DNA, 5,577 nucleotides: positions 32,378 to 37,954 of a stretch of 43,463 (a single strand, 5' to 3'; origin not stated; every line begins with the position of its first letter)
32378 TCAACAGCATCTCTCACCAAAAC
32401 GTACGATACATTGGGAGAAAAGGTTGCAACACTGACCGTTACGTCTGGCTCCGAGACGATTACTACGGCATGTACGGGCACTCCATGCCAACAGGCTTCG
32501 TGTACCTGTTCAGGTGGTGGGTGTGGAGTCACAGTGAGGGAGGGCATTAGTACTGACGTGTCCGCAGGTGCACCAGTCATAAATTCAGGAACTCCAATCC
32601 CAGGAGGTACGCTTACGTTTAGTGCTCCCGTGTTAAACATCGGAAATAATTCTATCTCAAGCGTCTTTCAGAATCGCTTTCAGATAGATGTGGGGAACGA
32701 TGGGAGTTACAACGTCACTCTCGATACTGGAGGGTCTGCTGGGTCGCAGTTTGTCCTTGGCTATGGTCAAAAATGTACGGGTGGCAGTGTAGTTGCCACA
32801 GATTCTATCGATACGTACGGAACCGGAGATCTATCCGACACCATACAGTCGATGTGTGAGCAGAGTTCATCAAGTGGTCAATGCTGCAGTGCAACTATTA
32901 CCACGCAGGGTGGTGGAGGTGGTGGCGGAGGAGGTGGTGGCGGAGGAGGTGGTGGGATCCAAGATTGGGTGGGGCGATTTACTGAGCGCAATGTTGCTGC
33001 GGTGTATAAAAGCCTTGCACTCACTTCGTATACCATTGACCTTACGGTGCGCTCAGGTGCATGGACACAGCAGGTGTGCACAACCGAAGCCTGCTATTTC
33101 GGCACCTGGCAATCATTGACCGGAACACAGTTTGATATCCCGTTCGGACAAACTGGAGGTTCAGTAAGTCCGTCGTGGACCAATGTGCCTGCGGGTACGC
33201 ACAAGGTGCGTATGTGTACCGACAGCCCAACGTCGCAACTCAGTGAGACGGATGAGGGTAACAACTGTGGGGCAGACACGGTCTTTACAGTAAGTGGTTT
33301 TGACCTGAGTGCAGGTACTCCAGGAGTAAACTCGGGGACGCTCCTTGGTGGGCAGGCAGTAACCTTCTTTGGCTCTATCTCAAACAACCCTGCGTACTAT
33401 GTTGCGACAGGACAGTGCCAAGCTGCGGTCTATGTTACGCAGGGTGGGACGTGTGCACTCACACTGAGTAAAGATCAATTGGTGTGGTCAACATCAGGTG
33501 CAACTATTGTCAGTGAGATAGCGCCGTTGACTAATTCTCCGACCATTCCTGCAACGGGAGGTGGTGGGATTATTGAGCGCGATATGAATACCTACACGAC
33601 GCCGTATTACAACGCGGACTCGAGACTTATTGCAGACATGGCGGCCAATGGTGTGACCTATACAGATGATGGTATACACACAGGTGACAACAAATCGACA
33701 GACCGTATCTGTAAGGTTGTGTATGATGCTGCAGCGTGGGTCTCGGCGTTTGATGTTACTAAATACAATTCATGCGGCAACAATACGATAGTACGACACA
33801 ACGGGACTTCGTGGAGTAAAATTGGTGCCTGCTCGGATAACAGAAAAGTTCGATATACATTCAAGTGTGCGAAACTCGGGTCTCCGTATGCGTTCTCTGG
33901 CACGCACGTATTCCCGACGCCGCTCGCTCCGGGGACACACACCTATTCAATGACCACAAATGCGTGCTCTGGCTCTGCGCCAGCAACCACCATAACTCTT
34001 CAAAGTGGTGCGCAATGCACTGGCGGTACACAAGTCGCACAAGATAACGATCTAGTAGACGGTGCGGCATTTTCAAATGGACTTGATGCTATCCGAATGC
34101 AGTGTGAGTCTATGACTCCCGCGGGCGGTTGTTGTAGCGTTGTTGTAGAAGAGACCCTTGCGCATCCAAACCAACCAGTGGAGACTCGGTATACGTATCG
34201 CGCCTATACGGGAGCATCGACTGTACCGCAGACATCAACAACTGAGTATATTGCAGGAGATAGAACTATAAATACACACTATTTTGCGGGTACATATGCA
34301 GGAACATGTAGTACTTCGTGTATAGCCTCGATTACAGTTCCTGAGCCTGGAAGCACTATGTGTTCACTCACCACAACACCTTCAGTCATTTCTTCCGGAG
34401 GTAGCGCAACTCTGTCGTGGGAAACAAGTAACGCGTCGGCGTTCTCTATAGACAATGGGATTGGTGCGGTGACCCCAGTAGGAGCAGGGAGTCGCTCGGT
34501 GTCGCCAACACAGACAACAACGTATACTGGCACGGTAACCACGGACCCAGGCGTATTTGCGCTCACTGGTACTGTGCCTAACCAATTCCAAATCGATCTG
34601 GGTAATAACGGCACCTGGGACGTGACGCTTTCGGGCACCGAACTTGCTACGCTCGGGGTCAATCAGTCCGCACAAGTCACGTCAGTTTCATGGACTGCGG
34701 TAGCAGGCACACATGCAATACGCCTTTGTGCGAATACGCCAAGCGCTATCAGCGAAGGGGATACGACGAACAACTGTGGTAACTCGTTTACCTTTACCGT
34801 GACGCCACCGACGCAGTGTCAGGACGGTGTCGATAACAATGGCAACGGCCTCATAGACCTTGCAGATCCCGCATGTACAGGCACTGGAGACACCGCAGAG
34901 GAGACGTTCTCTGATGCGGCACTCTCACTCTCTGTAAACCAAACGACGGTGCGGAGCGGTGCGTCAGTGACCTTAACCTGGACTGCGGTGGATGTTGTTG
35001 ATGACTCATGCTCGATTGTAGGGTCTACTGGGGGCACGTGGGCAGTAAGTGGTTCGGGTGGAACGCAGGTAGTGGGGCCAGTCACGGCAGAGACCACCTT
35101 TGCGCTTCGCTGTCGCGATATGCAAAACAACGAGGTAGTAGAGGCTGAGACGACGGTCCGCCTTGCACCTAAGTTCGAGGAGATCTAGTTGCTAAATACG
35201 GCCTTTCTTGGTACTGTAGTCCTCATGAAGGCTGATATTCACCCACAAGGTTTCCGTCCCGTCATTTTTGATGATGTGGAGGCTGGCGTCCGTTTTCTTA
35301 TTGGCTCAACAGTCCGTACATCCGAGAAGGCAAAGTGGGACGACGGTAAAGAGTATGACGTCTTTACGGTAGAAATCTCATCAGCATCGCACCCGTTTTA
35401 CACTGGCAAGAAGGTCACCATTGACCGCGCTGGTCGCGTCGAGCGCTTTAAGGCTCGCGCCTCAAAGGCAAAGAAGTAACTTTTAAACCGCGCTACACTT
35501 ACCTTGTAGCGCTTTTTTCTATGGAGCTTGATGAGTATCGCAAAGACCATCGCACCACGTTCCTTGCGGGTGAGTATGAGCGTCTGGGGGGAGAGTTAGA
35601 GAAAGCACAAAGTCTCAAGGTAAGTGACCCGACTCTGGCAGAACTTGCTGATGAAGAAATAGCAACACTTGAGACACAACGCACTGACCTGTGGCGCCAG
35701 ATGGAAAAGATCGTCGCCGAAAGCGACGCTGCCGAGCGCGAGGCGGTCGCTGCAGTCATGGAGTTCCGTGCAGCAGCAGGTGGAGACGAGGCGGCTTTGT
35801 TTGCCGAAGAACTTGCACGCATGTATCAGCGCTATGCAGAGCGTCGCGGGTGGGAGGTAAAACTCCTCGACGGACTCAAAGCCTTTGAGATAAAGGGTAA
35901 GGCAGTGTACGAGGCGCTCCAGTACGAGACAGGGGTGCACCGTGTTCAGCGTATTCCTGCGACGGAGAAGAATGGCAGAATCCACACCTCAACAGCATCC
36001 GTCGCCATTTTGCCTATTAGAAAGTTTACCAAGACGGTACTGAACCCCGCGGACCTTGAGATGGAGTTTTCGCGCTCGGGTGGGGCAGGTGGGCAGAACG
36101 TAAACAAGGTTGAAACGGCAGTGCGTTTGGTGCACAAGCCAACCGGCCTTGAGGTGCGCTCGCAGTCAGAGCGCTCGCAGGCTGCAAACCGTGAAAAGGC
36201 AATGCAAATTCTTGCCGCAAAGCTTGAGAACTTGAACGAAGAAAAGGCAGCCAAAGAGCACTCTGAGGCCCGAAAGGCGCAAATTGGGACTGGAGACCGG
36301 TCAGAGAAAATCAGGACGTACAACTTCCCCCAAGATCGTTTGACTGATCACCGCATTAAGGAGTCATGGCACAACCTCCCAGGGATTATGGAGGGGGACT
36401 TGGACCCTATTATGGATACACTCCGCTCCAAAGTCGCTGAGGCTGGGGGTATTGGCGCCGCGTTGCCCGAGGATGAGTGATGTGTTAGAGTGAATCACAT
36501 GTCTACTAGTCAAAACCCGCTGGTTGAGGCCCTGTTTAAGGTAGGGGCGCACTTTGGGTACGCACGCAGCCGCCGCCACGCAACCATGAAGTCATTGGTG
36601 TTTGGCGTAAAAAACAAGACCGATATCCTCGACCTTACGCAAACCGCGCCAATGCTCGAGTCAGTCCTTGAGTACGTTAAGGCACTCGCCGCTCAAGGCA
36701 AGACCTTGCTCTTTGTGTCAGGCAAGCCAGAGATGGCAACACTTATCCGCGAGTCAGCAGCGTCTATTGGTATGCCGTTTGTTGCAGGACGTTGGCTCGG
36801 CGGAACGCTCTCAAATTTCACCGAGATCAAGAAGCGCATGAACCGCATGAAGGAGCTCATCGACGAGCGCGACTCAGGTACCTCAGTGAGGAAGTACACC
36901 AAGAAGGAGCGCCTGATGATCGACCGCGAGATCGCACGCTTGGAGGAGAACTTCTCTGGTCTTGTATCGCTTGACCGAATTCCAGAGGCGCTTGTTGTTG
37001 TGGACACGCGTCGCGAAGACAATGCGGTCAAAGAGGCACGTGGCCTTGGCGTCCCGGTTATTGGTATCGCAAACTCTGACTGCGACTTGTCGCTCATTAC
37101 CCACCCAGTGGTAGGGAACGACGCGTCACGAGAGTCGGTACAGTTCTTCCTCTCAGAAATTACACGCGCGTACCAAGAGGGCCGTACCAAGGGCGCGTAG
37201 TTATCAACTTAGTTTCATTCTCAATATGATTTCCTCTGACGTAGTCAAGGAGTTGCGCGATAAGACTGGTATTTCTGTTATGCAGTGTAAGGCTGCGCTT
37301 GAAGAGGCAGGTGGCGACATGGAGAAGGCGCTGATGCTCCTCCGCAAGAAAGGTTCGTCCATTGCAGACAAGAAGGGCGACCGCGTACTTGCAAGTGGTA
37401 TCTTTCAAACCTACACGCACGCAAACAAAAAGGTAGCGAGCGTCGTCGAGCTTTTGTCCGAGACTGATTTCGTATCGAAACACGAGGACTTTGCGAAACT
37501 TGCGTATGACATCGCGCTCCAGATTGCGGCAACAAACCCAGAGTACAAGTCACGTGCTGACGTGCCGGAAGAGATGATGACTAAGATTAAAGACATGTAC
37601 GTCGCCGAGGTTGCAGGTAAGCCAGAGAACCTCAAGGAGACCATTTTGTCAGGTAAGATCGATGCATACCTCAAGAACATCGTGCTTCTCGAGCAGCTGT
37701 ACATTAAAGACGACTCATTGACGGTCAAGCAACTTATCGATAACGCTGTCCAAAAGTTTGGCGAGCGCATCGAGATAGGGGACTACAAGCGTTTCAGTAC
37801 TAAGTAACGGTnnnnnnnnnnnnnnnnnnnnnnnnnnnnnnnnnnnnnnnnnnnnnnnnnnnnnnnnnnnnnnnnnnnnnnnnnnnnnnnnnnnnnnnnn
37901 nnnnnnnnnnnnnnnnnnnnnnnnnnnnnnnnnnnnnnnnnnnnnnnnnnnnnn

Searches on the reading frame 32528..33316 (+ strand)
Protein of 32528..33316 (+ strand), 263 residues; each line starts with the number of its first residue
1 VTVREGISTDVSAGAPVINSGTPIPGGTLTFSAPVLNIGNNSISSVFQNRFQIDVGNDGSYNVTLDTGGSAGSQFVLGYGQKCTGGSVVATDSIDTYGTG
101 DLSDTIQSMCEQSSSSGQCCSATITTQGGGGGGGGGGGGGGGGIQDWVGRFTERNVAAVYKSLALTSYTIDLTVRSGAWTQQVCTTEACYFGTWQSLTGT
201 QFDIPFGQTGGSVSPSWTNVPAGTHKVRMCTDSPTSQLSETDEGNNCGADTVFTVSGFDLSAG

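Call 62: search_protein_families(library=pfam, proteins=[window:32528-33316:+], max_evalue=1)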
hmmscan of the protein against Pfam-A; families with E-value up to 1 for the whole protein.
seq(263 aa): 2 families
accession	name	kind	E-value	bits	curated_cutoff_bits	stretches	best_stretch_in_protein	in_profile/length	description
PF07705.17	CARDB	-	0.00032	21.3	22.7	1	21-94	13-83/101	CARDB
PF04568.17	IATP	-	0.087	13.7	25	1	117-157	18-58/98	Mitochondrial ATPase inhibitor, IATP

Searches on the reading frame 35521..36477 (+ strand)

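Call 6: search_protein_families(library=pfam, proteins=[window:35521-36477:+], max_evalue=0.1)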
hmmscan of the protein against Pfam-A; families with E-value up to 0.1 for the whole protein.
window:35521-36477:+ (319 aa): 2 families
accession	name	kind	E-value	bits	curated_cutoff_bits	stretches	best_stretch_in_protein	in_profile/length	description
PF03462.23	PCRF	-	5.1e-41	141.1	24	1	16-161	41-194/194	PCRF domain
PF00472.26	RF-1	-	1.1e-38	132.2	35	1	173-278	6-116/116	RF-1 domain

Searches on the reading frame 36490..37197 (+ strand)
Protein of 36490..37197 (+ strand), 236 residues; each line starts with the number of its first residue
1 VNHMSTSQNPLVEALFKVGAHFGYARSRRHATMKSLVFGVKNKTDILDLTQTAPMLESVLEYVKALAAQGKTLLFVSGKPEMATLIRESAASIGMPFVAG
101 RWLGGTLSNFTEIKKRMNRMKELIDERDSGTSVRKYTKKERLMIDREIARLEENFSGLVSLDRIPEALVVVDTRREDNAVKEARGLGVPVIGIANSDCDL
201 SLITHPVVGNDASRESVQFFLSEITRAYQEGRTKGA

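Call 18: search_protein_families(library=pfam, proteins=[window:36490-37197:+], max_evalue=0.001)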
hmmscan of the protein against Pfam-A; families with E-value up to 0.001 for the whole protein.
window:36490-37197:+ (236 aa): 1 family
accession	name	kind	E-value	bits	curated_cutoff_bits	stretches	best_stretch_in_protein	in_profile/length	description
PF00318.25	Ribosomal_S2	-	5.5e-62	209.3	26.1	1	15-231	1-216/216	Ribosomal protein S2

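Call 39: find_related_loci(query=window:36490-37197:+, collection=genome_contigs, flank=3000)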
Query window:36490-37197:+ (236 aa) in genome_contigs; peptide patterns used: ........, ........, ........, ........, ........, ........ (x = any residue, [..] = any of these).
217 stretches matched a pattern; 28 encode a relative of the query (tblastn E <= 1e-3); 27 distinct loci.
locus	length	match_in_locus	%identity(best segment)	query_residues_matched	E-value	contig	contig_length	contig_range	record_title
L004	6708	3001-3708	83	1-236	2e-133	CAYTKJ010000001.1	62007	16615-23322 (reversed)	MAG TPA_asm: uncultured Candidatus Saccharibacteria bacterium isolate ERP113451_co1_455 genome assembly, contig: NODE_32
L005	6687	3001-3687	78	4-232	4e-127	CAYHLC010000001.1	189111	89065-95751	MAG TPA_asm: uncultured Candidatus Saccharibacteria bacterium isolate ERP119705_co13_82 genome assembly, contig: NODE_49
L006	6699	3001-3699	76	4-236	7e-126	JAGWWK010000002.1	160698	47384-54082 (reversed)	MAG: Patescibacteria group bacterium isolate REEB441 contig-150_70, whole genome shotgun sequence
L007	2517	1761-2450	73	4-233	3e-125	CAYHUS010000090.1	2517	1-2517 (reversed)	MAG TPA_asm: uncultured Candidatus Saccharibacteria bacterium isolate ERP119705_co17_43 genome assembly, contig: NODE_96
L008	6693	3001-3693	67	7-235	5e-108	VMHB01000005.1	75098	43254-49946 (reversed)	MAG: Parcubacteria group bacterium Greene0714_7 Greene07147_scaffold_553, whole genome shotgun sequence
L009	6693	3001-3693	67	7-235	4e-108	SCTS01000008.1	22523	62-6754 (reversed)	MAG: Patescibacteria group bacterium isolate FW305_bin.14 FW305_bin.14-40670, whole genome shotgun sequence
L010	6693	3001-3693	67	7-235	4e-108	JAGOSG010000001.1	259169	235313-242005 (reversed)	MAG: Candidatus Paceibacterota bacterium isolate Gw_Eff_bin_311 Gw_Eff_28_length_259169_cov_23.372909, whole genome shot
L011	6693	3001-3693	67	7-235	7e-108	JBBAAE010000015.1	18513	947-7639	MAG: Candidatus Paceibacterota bacterium isolate SO_2017_GW3_33 scaffold_1655_c1_OW296A_2017, whole genome shotgun seque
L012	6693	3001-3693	66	7-235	8e-107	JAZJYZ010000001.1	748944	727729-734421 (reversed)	MAG: Patescibacteria group bacterium isolate ADI_H2L1_1_122_18_3-bin003_1 ADIH2L11_B003_1_000000000001, whole genome sho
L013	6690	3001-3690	66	5-235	9e-107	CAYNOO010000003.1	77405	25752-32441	MAG TPA_asm: uncultured Candidatus Saccharibacteria bacterium isolate SRP193066_co1_20 genome assembly, contig: NODE_361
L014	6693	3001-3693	66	4-235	3e-106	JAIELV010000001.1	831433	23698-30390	MAG: Patescibacteria group bacterium isolate co.spades.CONCOCT.1kb_121 c_000000000001, whole genome shotgun sequence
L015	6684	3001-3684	64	4-231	1e-103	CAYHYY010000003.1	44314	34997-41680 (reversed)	MAG TPA_asm: uncultured Candidatus Saccharibacteria bacterium isolate ERP119705_co16_438 genome assembly, contig: NODE_5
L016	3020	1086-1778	66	1-231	2e-105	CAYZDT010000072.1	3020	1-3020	MAG TPA_asm: uncultured Candidatus Saccharibacteria bacterium isolate binchicken_co128_363 genome assembly, contig: NODE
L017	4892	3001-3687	50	2-232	3e-80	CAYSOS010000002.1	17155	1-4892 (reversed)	MAG TPA_asm: uncultured Candidatus Saccharibacteria bacterium isolate SRP273308_co1_214 genome assembly, contig: NODE_37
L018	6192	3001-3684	47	4-232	5e-76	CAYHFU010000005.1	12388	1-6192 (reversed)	MAG TPA_asm: uncultured Candidatus Saccharibacteria bacterium isolate ERP119705_co12_215 genome assembly, contig: NODE_6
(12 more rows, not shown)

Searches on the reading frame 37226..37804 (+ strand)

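Call 18: search_protein_families(library=pfam, proteins=[window:37226-37804:+], max_evalue=0.001)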
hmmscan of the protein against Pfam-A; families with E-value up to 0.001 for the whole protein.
window:37226-37804:+ (193 aa): 3 families
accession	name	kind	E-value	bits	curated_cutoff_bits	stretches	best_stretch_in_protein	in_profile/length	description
PF00889.24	EF_TS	-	3.3e-28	99.1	27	1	53-187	74-197/204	Elongation factor TS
PF25025.1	EF-Ts_N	-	5.4e-05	23.5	33.2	1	6-41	16-52/60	Elongation factor Ts, mitochondrial, N-terminal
PF16230.10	DUF4889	-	0.00029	21.4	29.7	1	66-124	14-71/71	Domain of unknown function (DUF4889)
